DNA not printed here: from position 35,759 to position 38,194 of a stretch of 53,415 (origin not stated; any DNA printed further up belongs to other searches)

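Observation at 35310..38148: GC-rich islet: internally duplicated metallophosphoesterase-wHTH protein (one dead, one live catalytic set) followed by a small HNH-like protein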

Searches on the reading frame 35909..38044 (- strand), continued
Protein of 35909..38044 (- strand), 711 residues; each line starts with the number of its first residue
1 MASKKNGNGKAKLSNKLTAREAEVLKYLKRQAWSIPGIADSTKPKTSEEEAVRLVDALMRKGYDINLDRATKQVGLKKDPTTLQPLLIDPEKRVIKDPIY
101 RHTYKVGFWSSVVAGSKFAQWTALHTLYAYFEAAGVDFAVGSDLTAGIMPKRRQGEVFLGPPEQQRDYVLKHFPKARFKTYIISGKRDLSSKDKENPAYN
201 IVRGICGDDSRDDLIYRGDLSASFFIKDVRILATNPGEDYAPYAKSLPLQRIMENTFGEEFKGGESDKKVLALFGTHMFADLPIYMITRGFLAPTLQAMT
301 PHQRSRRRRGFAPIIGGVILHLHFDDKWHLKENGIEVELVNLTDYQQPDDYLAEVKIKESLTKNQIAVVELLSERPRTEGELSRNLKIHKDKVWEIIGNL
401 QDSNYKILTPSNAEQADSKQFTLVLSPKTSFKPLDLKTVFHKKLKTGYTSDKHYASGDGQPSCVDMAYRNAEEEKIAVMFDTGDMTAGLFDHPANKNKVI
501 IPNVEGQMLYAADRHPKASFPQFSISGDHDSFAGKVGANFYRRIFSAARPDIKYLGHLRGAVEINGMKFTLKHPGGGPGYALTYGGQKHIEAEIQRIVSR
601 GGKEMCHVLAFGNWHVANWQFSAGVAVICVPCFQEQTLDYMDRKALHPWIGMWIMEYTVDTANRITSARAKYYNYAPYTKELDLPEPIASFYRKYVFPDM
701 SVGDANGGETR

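Call 52: search_protein_families(library=pfam, proteins=[P0095, P0096, P0102, P0109, P0120, P0043, P0011, P0031], max_evalue=0.01)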
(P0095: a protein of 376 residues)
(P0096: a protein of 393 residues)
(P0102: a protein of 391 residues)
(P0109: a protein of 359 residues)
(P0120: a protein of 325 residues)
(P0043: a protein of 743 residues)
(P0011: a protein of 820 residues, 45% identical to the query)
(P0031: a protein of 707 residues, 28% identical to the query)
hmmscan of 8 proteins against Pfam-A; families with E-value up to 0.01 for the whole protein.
P0095 (376 aa): 8 families
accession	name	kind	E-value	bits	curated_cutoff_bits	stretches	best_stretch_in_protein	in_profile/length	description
PF00149.33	Metallophos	-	2e-08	35.4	21.5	1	135-231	2-72/191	Calcineurin-like phosphoesterase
PF12850.12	Metallophos_2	-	1.6e-06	28.6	27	1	135-322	2-130/154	Calcineurin-like phosphoesterase superfamily domain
PF01022.26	HTH_5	-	3.8e-05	23.9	22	1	62-100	6-44/47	Bacterial regulatory protein, arsR family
PF08279.18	HTH_11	-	4.4e-05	23.7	25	1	62-104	4-48/55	HTH domain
PF13412.12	HTH_24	-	0.00047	20.1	21.9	1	64-100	9-46/48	Winged helix-turn-helix DNA-binding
PF12802.13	MarR_2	-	0.0015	19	27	1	63-100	11-49/61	MarR family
PF21476.4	PF0610-like_N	-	0.0045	17.6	33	1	63-94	6-37/50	PF0610-like, N-terminal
PF14493.12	HTH_40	-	0.0086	16.8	27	0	67-107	8-48/89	Helix-turn-helix domain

P0096 (393 aa): 3 families
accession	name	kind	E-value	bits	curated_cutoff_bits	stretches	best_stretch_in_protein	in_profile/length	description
PF00149.33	Metallophos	-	6.1e-12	46.8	21.5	1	147-246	2-86/191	Calcineurin-like phosphoesterase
PF12850.12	Metallophos_2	-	8e-08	32.9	27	1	147-250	2-60/154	Calcineurin-like phosphoesterase superfamily domain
PF13551.12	HTH_29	-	0.00042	20.8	28.1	1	20-61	7-48/64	Winged helix-turn helix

P0102 (391 aa): 3 families
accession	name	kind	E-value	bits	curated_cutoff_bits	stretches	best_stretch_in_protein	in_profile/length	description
PF00149.33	Metallophos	-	3.2e-09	37.9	21.5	1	143-251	1-90/191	Calcineurin-like phosphoesterase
PF12850.12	Metallophos_2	-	4.3e-05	24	27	1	144-295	2-91/154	Calcineurin-like phosphoesterase superfamily domain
PF21320.3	HTH_65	-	0.0057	17.3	24.1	0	66-126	10-69/75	Rv2258c-like winged HTH domain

P0109 (359 aa): 3 families
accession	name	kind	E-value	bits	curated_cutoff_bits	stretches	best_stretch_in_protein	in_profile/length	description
PF12850.12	Metallophos_2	-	1.1e-10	42.2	27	1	125-311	1-137/154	Calcineurin-like phosphoesterase superfamily domain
PF00149.33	Metallophos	-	2e-10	41.8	21.5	1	125-292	1-190/191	Calcineurin-like phosphoesterase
PF01978.25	TrmB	-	0.0011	19.2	25.6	1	62-102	18-58/68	Sugar-specific transcriptional regulator TrmB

P0120 (325 aa): 3 families
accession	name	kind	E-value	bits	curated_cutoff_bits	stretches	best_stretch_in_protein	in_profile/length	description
PF12850.12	Metallophos_2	-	3.4e-09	37.3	27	1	87-276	2-136/154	Calcineurin-like phosphoesterase superfamily domain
PF00149.33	Metallophos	-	2.6e-08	35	21.5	1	87-181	2-72/191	Calcineurin-like phosphoesterase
PF08279.18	HTH_11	-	0.0019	18.4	25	1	15-57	3-47/55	HTH domain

P0043 (743 aa): 9 families
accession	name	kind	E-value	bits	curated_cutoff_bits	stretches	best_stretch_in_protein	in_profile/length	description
PF00149.33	Metallophos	-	3.4e-11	44.4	21.5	1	498-635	1-116/191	Calcineurin-like phosphoesterase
PF01978.25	TrmB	-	3.5e-06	27.2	25.6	0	84-128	6-51/68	Sugar-specific transcriptional regulator TrmB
PF12850.12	Metallophos_2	-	4.4e-06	27.2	27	0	499-641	2-91/154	Calcineurin-like phosphoesterase superfamily domain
PF21476.4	PF0610-like_N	-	4.1e-05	24.2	33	0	426-460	5-39/50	PF0610-like, N-terminal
PF01022.26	HTH_5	-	8.5e-05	22.8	22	0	425-464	5-44/47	Bacterial regulatory protein, arsR family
PF12802.13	MarR_2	-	0.00023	21.7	27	0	84-128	3-49/61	MarR family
PF13412.12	HTH_24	-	0.00044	20.2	21.9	0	425-464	6-46/48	Winged helix-turn-helix DNA-binding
PF17782.7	DprA_WH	-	0.0019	18.6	22.9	0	84-123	10-49/61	DprA winged helix domain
PF13463.12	HTH_27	-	0.0044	17.7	22.2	0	84-142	1-65/68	Winged helix DNA-binding domain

P0011 (820 aa): 3 families
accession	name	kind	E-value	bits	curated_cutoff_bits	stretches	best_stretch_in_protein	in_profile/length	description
PF00149.33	Metallophos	-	1.7e-11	45.4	21.5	1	562-664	2-86/191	Calcineurin-like phosphoesterase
PF12850.12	Metallophos_2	-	1.6e-08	35.1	27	1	562-747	2-129/154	Calcineurin-like phosphoesterase superfamily domain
PF08279.18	HTH_11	-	0.00028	21.1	25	0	133-176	5-50/55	HTH domain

P0031 (707 aa): 11 families
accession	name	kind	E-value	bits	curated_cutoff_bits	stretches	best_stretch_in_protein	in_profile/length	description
PF00149.33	Metallophos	-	6.6e-12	46.7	21.5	1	426-588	2-186/191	Calcineurin-like phosphoesterase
PF12850.12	Metallophos_2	-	2.6e-08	34.5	27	1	426-564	2-91/154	Calcineurin-like phosphoesterase superfamily domain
PF13412.12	HTH_24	-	2.9e-08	33.6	21.9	1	342-384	2-44/48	Winged helix-turn-helix DNA-binding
PF01978.25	TrmB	-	4.9e-05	23.5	25.6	1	340-384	5-49/68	Sugar-specific transcriptional regulator TrmB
PF21476.4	PF0610-like_N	-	0.00014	22.4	33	0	349-382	7-36/50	PF0610-like, N-terminal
PF12802.13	MarR_2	-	0.00087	19.8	27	0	345-382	7-45/61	MarR family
PF08279.18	HTH_11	-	0.0012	19.1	25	0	11-36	3-29/55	HTH domain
PF13518.12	HTH_28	-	0.0015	19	25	0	345-380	1-35/52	Helix-turn-helix domain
PF01022.26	HTH_5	-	0.0026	18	22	0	350-376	9-34/47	Bacterial regulatory protein, arsR family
PF04967.18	HTH_10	-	0.0058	16.9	23.1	0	357-384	23-50/53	HTH DNA binding domain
PF04545.22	Sigma70_r4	-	0.0058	16.6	24.1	0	340-379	4-42/50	Sigma-70, region 4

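Call 53: find_encoding_contigs(protein=P0033, flank=7000, max_places=2)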
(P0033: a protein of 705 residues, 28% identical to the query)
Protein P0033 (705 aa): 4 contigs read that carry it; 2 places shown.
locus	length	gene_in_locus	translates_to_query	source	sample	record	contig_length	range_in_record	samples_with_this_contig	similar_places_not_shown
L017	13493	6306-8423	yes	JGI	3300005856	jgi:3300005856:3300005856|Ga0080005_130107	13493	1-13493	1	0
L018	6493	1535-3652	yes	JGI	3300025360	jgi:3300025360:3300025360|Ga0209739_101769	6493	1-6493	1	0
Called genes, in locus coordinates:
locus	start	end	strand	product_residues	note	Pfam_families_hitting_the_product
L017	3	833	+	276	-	?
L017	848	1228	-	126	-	-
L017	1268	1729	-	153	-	-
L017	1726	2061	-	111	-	PF02643:DUF192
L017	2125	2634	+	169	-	-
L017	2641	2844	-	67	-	-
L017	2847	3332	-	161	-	-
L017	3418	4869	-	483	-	PF12706:Lactamase_B_2, PF07521:RMMBL (weak)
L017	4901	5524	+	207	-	PF10015:ThermoDBP-RP_arch, PF20754:Thermo-DBP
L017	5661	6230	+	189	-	PF13347:MFS_2 (weak), PF07690:MFS_1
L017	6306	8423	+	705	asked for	PF13412:HTH_24 (faint), PF12850:Metallophos_2 (faint), PF01978:TrmB (weak), PF00149:Metallophos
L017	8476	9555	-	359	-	-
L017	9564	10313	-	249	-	PF00149:Metallophos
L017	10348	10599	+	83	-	PF01198:Ribosomal_L31e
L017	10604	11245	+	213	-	PF01912:eIF-6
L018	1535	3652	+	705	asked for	PF13412:HTH_24 (faint), PF12850:Metallophos_2 (faint), PF01978:TrmB (weak), PF00149:Metallophos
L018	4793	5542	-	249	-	PF00149:Metallophos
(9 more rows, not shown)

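Call 54: find_encoding_contigs(protein=P0096, flank=7000, max_places=2)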
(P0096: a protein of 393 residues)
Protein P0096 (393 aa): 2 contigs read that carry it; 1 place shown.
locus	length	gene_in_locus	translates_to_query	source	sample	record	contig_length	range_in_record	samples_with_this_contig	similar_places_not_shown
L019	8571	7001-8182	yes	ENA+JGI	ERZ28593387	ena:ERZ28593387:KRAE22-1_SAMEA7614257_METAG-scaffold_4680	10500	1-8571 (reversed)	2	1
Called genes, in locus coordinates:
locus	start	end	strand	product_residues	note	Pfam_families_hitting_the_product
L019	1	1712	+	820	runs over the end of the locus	-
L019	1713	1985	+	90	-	-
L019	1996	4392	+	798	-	-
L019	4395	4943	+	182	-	-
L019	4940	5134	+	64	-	-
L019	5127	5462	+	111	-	-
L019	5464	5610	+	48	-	-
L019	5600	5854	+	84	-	-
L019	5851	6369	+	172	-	PF01510:Amidase_2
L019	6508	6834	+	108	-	-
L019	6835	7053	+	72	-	-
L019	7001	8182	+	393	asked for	PF00149:Metallophos, PF12850:Metallophos_2 (weak)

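Call 55: search_protein_families(library=ncbifam, proteins=[window:35909-38044:-, P0011, P0043, P0031, P0095, P0096], max_evalue=0.01)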
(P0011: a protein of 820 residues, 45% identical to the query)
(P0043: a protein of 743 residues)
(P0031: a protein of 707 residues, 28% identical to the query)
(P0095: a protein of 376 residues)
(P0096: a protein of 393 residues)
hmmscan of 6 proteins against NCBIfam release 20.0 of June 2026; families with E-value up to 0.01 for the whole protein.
window:35909-38044:- (711 aa): 0 families

P0011 (820 aa): 6 families
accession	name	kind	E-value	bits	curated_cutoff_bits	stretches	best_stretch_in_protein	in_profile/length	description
NF053606.1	Sta1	subfamily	0.00016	21.7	80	1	471-522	11-63/100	Sta1 family transcriptional regulator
TIGR00040.1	yfcE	subfamily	0.00027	21.1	56.25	0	562-656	2-64/158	YfcE family phosphodiesterase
TIGR00122.1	birA_repr_reg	equivalog_domain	0.00042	20.1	70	1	484-526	4-46/69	biotin operon repressor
NF040939.2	trans_reg_lrs14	equivalog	0.00082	19.4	90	1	463-522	4-65/103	Lrs14 family HTH-type transcriptional regulator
NF003118.0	PRK04036.1-3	equivalog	0.0017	17.4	445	0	559-650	224-320/481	DNA-directed DNA polymerase II small subunit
NF010733.0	PRK14135.1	equivalog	0.0043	16.7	240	0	43-112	175-244/267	recombination regulator RecX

P0043 (743 aa): 4 families
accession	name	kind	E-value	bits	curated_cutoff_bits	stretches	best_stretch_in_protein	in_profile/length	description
TIGR01884.1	cas_HTH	subfamily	1.9e-06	27.5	60.2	1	76-141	132-198/202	CRISPR-associated CARF protein Csa3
TIGR00122.1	birA_repr_reg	equivalog_domain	0.00044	20.1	70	0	90-134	4-48/69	biotin operon repressor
NF003118.0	PRK04036.1-3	equivalog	0.0013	17.8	445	1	493-589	221-320/481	DNA-directed DNA polymerase II small subunit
NF033789.1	repress_SdpR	subfamily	0.0079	16.1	100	0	425-462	11-48/79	autorepressor SdpR family transcription factor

P0031 (707 aa): 5 families
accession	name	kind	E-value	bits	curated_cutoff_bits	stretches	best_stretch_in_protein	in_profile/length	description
TIGR00040.1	yfcE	subfamily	3.3e-07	30.5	56.25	1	426-518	2-64/158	YfcE family phosphodiesterase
NF003118.0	PRK04036.1-3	equivalog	9.1e-06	24.9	445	1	419-514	219-320/481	DNA-directed DNA polymerase II small subunit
TIGR00619.1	sbcd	subfamily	0.00038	20.3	77.65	1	442-518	25-91/252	exonuclease subunit SbcD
NF008460.0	PRK11340.1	equivalog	0.0023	17.4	188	0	420-468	49-92/271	phosphodiesterase YaeI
TIGR03729.1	acc_ester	subfamily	0.0035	16.8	148.25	0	426-519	1-78/239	putative phosphoesterase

P0095 (376 aa): 9 families
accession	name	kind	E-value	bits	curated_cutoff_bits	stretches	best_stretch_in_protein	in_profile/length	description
NF003118.0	PRK04036.1-3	equivalog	1.2e-18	67.3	445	2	130-223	222-320/481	DNA-directed DNA polymerase II small subunit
NF003116.0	PRK04036.1-1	equivalog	1e-10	40.9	425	1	134-224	275-368/530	DNA-directed DNA polymerase II small subunit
NF003120.0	PRK04036.1-5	equivalog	9.3e-09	34.3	671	1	164-225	327-388/547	DNA-directed DNA polymerase II small subunit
NF003117.0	PRK04036.1-2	equivalog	9.5e-06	24.2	993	1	166-224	425-483/650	DNA-directed DNA polymerase II small subunit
NF033788.1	HTH_metalloreg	subfamily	0.00017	21.4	55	1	63-112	16-67/77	metalloregulator ArsR/SmtB family transcription factor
TIGR00122.1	birA_repr_reg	equivalog_domain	0.00054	19.8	70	1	76-115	18-55/69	biotin operon repressor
NF003119.0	PRK04036.1-4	equivalog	0.00055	18.5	823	1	166-224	364-422/590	DNA-directed DNA polymerase II small subunit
TIGR00619.1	sbcd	subfamily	0.00085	19.2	77.65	1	149-224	23-88/252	exonuclease subunit SbcD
NF033789.1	repress_SdpR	subfamily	0.0026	17.6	100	1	60-104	10-54/79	autorepressor SdpR family transcription factor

P0096 (393 aa): 8 families
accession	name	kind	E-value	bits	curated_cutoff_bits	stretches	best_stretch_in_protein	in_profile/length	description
NF003118.0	PRK04036.1-3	equivalog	1.9e-17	63.4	445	2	143-235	223-320/481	DNA-directed DNA polymerase II small subunit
NF003120.0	PRK04036.1-5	equivalog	2.1e-09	36.4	671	1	149-236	289-387/547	DNA-directed DNA polymerase II small subunit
TIGR00040.1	yfcE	subfamily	8.3e-06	26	56.25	1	147-237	2-68/158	YfcE family phosphodiesterase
NF003116.0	PRK04036.1-1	equivalog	1.3e-05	24.1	425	1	150-234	279-366/530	DNA-directed DNA polymerase II small subunit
NF003119.0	PRK04036.1-4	equivalog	2.1e-05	23.2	823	1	179-234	365-420/590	DNA-directed DNA polymerase II small subunit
NF033545.0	transpos_IS630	equivalog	7.3e-05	22.4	100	1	15-117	3-114/299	IS630 family transposase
TIGR00619.1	sbcd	subfamily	0.0012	18.7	77.65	1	152-246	7-98/252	exonuclease subunit SbcD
NF003117.0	PRK04036.1-2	equivalog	0.0062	14.9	993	0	178-235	425-482/650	DNA-directed DNA polymerase II small subunit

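Call 62: search_protein_families(library=ncbifam, alignment_id=A3, max_evalue=0.001)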
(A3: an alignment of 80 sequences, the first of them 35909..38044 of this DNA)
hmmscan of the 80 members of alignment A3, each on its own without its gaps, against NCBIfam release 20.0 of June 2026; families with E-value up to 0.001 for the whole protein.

A. member 1, window:35909-38044:- (711 aa): 0 families

B. families by the number of members that match (of 80 scanned): 29 families (the first 25 are shown)
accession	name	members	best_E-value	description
NF003118.0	PRK04036.1-3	60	5.9e-20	DNA-directed DNA polymerase II small subunit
NF003120.0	PRK04036.1-5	30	7.9e-12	DNA-directed DNA polymerase II small subunit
NF003116.0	PRK04036.1-1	23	1.1e-13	DNA-directed DNA polymerase II small subunit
TIGR00040.1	yfcE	18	3.3e-07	YfcE family phosphodiesterase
NF003119.0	PRK04036.1-4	16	6.3e-11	DNA-directed DNA polymerase II small subunit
TIGR01884.1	cas_HTH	13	1.4e-08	CRISPR-associated CARF protein Csa3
TIGR00122.1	birA_repr_reg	10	2.3e-09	biotin operon repressor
NF003117.0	PRK04036.1-2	7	1.9e-07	DNA-directed DNA polymerase II small subunit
TIGR00619.1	sbcd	6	9e-08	exonuclease subunit SbcD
TIGR03729.1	acc_ester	6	1.3e-05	putative phosphoesterase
NF040939.2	trans_reg_lrs14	3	2e-05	Lrs14 family HTH-type transcriptional regulator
NF040947.1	trans_reg_LysM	3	4.3e-05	HTH-type transcriptional regulator LysM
NF053606.1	Sta1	3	5.2e-05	Sta1 family transcriptional regulator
NF033545.0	transpos_IS630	3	7.3e-05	IS630 family transposase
TIGR04123.1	P_estr_lig_assc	2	0.00014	ligase-associated DNA damage response endonuclease PdeM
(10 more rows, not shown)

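Call 83: fold_search(model_id=the predicted structure, library=viral)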
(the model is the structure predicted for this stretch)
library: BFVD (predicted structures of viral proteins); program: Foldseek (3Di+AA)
matches with E <= 10: 879; with E <= 0.001: 96
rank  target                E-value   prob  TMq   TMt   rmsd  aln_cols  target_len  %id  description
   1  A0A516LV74            8.0e-19  1.00  0.28  0.53  21.3       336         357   21  (no name in the UniProt tables at hand)
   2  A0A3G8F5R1            3.4e-17  1.00  0.29  0.80   2.9       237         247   28  (no name in the UniProt tables at hand)
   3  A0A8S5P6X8            2.0e-16  1.00  0.22  0.23  30.3       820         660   12  Hint (Hedgehog/Intein) domain N-terminal region [Siphoviridae sp. ctsUY14]
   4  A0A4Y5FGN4            2.2e-10  1.00  0.26  0.41  25.1       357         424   14  DNA polymerase [Lactobacillus phage 3-521]
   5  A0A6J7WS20            3.9e-10  1.00  0.38  0.51  10.6       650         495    8  Uncharacterized protein [uncultured Caudovirales phage]
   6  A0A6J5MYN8            8.6e-10  1.00  0.25  0.38   5.6       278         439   14  Uncharacterized protein [uncultured Caudovirales phage]
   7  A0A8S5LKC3            6.7e-09  1.00  0.22  0.37  16.9       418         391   11  DNA polymerase II small subunit [Siphoviridae sp. ctcPV5]
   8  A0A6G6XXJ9            1.1e-08  1.00  0.39  0.45  13.8       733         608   10  (no name in the UniProt tables at hand)
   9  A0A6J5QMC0            2.1e-08  1.00  0.25  0.39  29.1       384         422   17  Uncharacterized protein [uncultured Caudovirales phage]
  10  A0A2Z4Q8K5            3.0e-08  1.00  0.24  0.41  23.1       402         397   12  (no name in the UniProt tables at hand)
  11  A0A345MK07            4.9e-08  1.00  0.21  0.32   9.6       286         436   12  Putative metallophosphatase [Bacillus phage BSP38]
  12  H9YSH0                8.3e-08  1.00  0.25  0.55   6.5       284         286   15  (no name in the UniProt tables at hand)
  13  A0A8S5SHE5            3.1e-07  1.00  0.24  0.40   5.3       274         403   10  DNA polymerase II small subunit [Siphoviridae sp. ctBCr48]
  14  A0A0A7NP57            3.1e-07  1.00  0.24  0.33  32.6       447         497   12  Calcineurin-like phosphoesterase domain-containing protein [Lactobacillus phage LfeInf]
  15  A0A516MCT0            3.2e-07  1.00  0.26  0.43   5.8       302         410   10  (no name in the UniProt tables at hand)
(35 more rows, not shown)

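Call 84: search_dna_similar(query=window:35909-38044:-, collection=phages, mode=protein, max_evalue=0.001, max_rows=25)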
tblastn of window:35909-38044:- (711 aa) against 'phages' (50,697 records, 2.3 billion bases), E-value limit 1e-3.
No match.

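Call 85: search_dna_similar(query=P0096, collection=phages, mode=protein, max_evalue=0.001, max_rows=25)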
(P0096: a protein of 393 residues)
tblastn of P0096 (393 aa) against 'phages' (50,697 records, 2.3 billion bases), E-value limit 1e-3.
Records with a match: 1; places in all: 1; records where one place covers at least 80% of the query: 0.
Best place of each record, by identity: <60% 1.
By first word of the organism name: Halorubrum 1.
By host as written in the record: Halorubrum sp. BL36 1.
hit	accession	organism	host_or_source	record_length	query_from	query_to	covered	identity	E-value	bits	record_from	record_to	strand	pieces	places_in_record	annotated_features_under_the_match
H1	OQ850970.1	Halorubrum tailed virus BLv36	Halorubrum sp. BL36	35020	102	393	74%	26.9%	3e-21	101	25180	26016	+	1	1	hypothetical protein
